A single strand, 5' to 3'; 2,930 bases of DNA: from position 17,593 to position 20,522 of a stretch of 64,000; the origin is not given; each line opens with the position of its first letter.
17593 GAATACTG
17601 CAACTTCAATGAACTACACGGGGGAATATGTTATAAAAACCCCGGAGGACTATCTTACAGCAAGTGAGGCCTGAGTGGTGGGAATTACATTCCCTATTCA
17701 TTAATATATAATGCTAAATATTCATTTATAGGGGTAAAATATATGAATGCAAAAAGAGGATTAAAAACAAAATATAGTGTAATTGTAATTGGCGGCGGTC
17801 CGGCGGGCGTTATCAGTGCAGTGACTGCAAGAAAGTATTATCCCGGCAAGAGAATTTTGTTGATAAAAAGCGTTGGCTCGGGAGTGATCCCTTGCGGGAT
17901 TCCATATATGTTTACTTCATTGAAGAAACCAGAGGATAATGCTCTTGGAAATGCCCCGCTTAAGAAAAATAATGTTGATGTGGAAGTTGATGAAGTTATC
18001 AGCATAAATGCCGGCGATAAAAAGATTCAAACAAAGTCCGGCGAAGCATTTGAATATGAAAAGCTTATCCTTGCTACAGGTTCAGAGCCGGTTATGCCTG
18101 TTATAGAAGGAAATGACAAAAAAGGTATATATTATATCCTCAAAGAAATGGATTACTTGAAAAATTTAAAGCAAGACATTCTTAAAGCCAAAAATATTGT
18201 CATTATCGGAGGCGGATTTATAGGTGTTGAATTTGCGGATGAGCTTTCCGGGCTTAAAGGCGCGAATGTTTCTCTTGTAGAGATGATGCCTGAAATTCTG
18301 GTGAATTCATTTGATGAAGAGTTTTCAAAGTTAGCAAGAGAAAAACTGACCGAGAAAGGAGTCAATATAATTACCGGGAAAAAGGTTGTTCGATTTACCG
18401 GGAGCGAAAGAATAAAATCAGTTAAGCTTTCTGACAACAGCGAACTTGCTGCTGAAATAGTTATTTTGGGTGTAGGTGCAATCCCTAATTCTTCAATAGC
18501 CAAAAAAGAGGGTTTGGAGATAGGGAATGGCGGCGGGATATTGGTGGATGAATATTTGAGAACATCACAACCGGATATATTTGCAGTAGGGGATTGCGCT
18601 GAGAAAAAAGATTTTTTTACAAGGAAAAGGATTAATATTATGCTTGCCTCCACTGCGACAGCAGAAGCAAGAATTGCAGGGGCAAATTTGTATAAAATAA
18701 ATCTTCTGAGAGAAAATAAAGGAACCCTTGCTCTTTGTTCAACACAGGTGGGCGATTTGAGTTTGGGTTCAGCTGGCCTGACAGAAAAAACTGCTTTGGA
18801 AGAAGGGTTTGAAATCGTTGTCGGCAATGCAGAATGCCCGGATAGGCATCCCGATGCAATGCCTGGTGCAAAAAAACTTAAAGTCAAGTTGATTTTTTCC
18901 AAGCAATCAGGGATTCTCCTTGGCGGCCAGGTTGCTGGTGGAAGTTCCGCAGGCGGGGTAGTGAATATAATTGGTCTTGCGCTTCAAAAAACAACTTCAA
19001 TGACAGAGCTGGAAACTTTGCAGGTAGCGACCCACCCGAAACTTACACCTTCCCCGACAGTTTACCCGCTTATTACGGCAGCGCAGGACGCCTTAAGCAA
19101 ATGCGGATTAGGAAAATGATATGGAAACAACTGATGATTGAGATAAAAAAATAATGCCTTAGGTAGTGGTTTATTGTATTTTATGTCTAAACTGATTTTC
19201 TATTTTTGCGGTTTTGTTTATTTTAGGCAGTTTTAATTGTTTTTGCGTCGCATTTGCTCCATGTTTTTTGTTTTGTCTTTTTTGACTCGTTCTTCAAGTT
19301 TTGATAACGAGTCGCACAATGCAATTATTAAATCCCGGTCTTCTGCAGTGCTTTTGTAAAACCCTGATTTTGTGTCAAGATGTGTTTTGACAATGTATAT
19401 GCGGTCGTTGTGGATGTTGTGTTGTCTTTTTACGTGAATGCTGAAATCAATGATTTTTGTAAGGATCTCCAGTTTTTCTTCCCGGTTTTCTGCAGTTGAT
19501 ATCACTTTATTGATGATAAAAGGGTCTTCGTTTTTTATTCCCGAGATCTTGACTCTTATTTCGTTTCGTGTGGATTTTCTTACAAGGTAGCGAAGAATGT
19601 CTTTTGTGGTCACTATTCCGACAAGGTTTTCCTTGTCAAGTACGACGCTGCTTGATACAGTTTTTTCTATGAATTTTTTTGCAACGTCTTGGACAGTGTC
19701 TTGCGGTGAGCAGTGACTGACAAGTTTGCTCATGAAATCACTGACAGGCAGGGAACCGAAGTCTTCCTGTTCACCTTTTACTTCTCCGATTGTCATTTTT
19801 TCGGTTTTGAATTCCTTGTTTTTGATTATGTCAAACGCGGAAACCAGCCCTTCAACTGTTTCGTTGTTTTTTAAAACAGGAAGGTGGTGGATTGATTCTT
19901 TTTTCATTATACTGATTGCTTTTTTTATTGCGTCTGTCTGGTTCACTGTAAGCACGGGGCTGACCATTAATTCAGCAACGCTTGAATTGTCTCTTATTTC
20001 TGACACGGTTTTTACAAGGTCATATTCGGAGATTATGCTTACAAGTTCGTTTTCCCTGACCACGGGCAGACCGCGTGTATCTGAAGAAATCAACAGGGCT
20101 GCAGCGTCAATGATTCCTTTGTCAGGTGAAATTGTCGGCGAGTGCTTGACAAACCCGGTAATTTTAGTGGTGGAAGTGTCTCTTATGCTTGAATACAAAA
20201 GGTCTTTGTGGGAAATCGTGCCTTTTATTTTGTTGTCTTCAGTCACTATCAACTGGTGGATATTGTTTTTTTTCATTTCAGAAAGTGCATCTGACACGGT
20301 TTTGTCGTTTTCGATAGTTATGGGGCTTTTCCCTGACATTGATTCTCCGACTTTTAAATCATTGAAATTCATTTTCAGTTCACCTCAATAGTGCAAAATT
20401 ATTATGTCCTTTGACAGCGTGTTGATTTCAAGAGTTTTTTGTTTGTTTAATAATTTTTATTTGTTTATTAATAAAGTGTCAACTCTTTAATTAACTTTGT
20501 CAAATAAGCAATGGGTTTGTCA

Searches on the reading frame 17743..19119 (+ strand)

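Call 5: search_protein_families(library=pfam, proteins=[window:17743-19119:+], max_evalue=0.01)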
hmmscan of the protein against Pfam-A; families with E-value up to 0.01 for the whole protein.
window:17743-19119:+ (458 aa): 13 families
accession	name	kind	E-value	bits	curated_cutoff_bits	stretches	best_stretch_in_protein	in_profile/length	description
PF07992.20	Pyr_redox_2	-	8.9e-67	226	26.1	1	11-309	1-291/291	Pyridine nucleotide-disulphide oxidoreductase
PF00070.33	Pyr_redox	-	2.4e-21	76.5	22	1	151-231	1-81/82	Pyridine nucleotide-disulphide oxidoreductase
PF02852.28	Pyr_redox_dim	-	1.1e-12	48.5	25.3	1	336-435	6-103/110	Pyridine nucleotide-disulphide oxidoreductase, dimerisation domain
PF13738.12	Pyr_redox_3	-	1.3e-11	44.7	30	1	80-283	102-305/305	Pyridine nucleotide-disulphide oxidoreductase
PF03486.20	HI0933_like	-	5.1e-09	36.4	50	0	12-42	2-30/244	HI0933-like protein Rossmann domain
PF01266.30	DAO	-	1.6e-07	31.6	27.9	0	152-182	2-31/353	FAD dependent oxidoreductase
PF00890.30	FAD_binding_2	-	1.4e-06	28.2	20.4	0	13-44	2-31/414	FAD binding domain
PF12831.13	FAD_oxidored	-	1.6e-06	28.1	27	1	13-43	2-30/416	FAD dependent oxidoreductase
PF13450.12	NAD_binding_8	-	3.9e-05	24.3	21.9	0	15-41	1-25/68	NAD(P)-binding Rossmann-like domain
PF13434.12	Lys_Orn_oxgnase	-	4.9e-05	23.1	21.3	1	96-179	139-219/339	L-lysine 6-monooxygenase/L-ornithine 5-monooxygenase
PF04820.20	Trp_halogenase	-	0.001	18.5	21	0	13-52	2-43/458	Tryptophan halogenase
PF01134.28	GIDA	-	0.0013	18.3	22.1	0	13-40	2-27/391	Glucose inhibited division protein A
PF13454.12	NAD_binding_9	-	0.0041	17.5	21.8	0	194-245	103-153/155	FAD-NAD(P)-binding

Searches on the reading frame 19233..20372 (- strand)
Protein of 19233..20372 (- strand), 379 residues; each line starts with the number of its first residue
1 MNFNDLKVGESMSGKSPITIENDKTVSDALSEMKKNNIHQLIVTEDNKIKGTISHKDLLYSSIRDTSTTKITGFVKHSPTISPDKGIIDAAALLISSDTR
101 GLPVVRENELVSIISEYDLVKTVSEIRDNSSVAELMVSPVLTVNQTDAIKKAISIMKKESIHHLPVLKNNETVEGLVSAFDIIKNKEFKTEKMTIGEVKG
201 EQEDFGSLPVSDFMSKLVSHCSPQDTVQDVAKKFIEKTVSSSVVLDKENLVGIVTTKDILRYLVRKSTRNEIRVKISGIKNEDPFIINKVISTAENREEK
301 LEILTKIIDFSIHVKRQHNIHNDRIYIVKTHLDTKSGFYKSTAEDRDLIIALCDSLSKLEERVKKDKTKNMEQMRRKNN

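Call 5: search_protein_families(library=pfam, proteins=[window:19233-20372:-], max_evalue=0.01)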
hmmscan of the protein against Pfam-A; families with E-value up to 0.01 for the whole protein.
window:19233-20372:- (379 aa): 2 families
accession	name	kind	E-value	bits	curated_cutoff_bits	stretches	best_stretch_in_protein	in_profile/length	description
PF00571.33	CBS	-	1e-43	147.9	24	4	210-264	1-56/57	CBS domain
PF02482.25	Ribosomal_S30AE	-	0.0069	17.5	23.7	1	298-369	19-86/88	Sigma 54 modulation protein / S30EA ribosomal protein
